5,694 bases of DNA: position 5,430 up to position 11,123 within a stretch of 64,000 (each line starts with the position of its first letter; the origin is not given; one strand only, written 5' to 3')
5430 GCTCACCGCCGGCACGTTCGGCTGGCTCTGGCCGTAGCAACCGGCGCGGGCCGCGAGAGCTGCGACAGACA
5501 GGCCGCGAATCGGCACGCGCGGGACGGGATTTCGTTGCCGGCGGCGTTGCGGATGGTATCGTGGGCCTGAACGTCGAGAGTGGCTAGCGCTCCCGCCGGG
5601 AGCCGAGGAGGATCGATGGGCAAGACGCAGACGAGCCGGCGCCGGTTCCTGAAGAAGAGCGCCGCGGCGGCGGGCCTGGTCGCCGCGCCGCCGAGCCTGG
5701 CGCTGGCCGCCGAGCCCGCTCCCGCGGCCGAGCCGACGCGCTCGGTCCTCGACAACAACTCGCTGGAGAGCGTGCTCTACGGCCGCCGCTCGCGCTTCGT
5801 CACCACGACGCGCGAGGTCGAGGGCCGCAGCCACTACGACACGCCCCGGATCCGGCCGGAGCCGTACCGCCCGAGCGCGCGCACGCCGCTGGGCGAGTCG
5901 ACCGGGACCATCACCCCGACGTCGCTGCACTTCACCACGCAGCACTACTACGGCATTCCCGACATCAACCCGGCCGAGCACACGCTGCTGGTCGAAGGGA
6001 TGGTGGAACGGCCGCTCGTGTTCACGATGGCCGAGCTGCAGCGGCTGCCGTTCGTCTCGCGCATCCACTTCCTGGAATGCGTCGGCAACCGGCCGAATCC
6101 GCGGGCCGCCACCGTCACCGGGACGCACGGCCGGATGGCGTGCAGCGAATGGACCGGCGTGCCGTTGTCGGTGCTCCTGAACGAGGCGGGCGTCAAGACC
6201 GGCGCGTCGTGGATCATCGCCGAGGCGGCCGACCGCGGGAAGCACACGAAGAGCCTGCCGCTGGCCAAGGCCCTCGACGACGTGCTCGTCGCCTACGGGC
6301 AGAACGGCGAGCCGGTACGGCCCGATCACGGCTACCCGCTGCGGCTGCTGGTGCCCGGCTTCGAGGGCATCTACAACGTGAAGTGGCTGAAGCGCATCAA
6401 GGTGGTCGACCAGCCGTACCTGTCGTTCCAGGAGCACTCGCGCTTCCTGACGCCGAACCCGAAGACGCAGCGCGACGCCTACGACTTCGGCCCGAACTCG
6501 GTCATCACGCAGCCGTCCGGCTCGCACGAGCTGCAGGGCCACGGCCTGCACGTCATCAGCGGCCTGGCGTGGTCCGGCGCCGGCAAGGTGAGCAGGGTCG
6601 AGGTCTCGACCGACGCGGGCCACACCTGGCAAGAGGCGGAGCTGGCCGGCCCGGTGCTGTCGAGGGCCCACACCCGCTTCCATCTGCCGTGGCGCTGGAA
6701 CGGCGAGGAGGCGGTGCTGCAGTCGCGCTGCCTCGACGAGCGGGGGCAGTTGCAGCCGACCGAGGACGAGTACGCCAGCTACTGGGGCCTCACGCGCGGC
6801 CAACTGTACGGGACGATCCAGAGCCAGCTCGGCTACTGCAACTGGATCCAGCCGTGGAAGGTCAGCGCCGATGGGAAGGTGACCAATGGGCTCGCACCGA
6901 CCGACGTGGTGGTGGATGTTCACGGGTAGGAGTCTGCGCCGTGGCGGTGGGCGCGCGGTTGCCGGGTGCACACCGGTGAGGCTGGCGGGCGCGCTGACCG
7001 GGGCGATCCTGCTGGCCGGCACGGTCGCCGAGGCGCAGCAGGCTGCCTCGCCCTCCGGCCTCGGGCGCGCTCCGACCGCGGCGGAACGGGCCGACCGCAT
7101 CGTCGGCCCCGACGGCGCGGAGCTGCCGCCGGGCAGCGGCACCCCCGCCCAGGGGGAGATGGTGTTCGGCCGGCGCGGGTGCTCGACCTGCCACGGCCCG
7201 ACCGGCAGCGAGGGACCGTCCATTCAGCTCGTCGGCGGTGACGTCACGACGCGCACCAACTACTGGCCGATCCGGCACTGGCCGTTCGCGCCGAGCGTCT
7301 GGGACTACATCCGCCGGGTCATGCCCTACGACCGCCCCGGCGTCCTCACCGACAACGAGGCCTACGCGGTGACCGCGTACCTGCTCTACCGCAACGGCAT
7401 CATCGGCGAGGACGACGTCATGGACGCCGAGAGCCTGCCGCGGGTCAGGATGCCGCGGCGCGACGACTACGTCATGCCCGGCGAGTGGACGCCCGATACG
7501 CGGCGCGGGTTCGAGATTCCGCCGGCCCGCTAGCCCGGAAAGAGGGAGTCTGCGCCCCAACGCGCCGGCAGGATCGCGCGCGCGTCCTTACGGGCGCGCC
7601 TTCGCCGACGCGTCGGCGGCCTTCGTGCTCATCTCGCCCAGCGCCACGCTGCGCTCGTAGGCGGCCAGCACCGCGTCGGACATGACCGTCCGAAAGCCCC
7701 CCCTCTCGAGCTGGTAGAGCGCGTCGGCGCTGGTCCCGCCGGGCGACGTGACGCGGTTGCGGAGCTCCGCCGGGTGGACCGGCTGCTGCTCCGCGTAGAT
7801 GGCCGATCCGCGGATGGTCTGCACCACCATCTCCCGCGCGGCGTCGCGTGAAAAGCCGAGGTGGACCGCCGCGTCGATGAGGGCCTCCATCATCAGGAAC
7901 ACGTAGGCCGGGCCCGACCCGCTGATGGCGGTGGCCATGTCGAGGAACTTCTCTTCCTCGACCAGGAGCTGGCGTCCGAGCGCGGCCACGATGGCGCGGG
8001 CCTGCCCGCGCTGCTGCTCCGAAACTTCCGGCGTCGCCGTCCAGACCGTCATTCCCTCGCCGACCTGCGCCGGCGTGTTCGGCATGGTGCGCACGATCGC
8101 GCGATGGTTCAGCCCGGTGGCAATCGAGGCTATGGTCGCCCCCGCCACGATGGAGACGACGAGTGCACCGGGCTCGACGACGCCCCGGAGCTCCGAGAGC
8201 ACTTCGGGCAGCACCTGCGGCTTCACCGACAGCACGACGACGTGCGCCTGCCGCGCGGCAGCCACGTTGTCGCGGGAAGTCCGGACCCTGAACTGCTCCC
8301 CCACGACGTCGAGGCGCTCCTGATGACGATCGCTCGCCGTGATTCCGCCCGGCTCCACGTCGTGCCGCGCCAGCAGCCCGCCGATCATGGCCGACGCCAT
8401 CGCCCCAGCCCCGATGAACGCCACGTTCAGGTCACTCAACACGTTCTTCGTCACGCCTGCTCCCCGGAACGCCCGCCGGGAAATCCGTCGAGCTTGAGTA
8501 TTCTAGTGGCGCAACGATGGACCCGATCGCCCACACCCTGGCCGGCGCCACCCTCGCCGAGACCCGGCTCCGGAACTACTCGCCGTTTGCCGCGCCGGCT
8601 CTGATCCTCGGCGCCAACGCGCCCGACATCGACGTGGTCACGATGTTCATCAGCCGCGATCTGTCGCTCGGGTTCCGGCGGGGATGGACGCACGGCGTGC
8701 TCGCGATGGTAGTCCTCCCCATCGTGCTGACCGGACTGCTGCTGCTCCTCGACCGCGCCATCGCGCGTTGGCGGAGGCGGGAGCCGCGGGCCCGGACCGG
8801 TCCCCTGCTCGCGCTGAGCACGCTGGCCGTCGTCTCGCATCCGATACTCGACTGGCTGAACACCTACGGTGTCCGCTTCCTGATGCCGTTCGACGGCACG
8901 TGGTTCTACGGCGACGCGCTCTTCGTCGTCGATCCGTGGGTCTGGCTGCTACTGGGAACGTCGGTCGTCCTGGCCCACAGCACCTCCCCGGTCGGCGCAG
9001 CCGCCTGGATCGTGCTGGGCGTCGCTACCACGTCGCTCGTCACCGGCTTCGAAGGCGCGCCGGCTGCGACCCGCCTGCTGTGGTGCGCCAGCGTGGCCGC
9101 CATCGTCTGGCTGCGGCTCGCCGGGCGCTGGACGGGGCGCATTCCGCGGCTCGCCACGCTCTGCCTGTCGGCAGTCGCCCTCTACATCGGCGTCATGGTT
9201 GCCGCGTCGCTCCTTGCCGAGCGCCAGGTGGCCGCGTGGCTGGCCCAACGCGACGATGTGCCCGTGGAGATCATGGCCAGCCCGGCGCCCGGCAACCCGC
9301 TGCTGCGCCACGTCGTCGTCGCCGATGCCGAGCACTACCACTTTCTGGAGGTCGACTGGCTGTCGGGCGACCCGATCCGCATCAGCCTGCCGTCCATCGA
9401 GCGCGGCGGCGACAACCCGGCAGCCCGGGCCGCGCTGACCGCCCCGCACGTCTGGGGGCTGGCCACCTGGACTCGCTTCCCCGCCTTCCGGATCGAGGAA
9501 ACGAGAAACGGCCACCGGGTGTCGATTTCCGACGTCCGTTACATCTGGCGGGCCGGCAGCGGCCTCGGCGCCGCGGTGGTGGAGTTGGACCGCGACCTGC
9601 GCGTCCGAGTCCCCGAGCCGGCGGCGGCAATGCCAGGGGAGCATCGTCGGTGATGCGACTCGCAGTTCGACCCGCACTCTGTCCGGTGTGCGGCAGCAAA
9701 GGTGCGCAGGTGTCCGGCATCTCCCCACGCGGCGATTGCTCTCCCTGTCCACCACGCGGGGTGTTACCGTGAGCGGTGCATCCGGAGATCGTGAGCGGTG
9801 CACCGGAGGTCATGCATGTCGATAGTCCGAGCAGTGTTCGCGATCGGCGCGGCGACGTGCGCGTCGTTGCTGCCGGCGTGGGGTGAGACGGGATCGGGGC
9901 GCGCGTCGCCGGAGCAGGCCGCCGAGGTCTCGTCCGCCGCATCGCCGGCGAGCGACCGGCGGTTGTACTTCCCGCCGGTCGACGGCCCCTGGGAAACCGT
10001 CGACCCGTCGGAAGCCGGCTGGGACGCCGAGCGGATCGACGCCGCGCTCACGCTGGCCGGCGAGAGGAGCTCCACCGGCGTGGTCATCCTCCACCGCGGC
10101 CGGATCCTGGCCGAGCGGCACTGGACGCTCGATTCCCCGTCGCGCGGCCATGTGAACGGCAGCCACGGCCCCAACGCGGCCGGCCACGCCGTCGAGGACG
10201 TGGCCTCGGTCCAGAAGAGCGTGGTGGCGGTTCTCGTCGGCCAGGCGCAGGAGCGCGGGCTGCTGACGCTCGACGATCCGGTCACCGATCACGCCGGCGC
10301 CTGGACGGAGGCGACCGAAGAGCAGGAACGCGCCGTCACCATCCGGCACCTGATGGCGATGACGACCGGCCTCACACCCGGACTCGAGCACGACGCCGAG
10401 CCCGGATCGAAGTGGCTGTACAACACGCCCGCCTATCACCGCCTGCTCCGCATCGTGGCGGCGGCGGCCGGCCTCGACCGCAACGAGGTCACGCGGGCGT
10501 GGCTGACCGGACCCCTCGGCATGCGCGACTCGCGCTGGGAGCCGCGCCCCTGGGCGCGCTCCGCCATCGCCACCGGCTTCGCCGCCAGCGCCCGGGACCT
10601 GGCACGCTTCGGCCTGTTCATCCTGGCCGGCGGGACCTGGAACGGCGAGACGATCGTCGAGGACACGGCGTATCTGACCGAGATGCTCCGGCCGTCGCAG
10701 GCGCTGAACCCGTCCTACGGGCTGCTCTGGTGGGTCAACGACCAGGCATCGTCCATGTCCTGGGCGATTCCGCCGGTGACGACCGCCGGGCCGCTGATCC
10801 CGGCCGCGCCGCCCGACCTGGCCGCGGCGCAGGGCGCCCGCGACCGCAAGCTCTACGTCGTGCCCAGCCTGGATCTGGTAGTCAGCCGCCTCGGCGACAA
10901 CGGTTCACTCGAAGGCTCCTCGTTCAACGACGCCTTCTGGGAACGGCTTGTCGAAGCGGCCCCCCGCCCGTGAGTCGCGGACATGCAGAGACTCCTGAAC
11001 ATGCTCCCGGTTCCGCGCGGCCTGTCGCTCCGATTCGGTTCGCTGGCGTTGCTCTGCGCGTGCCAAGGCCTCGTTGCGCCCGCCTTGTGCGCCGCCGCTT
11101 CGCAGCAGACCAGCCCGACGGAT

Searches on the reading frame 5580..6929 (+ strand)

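Call 71: search_protein_families(library=ncbifam, proteins=[window:5580-6929:+], max_evalue=0.00001)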
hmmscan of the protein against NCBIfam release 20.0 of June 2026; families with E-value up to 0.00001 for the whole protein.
window:5580-6929:+ (449 aa): 4 families
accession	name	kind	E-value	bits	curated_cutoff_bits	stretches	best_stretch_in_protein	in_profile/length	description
TIGR04555.1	sulfite_DH_soxC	equivalog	2.3e-127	425.4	420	1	20-436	1-407/408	sulfite dehydrogenase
NF052245.1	SorA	equivalog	2.4e-43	148.3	600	1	108-399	67-380/396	SorA family sulfite dehydrogenase catalytic subunit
NF052247.1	SorT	equivalog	4.6e-38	131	570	1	135-396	91-366/387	SorT family sulfite dehydrogenase catalytic subunit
NF003767.0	PRK05363.1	equivalog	4.2e-07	29.6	207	0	131-278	98-248/320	protein-methionine-sulfoxide reductase catalytic subunit MsrP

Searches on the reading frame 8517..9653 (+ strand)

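Call 38: search_protein_families(library=pfam, proteins=[window:8517-9653:+], max_evalue=0.001)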
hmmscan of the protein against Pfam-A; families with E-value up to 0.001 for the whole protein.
window:8517-9653:+ (378 aa): 1 family
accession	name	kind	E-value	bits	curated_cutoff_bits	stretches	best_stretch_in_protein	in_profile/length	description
PF04307.19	YdjM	-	3.7e-25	88.9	29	1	1-172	1-166/176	YdjM inner membrane protein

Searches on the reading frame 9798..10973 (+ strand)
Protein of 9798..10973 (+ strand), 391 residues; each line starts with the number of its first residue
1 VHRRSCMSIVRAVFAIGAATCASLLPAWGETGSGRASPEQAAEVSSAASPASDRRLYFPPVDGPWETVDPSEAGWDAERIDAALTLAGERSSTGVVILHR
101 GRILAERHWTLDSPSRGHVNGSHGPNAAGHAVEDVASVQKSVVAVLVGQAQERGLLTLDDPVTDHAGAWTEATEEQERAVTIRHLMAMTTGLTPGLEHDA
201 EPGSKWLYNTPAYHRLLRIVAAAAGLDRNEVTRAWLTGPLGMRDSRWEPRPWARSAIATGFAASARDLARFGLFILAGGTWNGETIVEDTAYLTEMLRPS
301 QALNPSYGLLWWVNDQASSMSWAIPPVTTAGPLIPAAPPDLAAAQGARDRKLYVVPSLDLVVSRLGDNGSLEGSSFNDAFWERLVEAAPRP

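Call 38: search_protein_families(library=pfam, proteins=[window:9798-10973:+], max_evalue=0.001)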
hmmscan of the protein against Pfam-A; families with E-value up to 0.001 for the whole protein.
window:9798-10973:+ (391 aa): 1 family
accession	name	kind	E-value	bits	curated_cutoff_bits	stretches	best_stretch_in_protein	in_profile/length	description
PF00144.29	Beta-lactamase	-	3.5e-30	105.7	27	1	89-319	13-279/329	Beta-lactamase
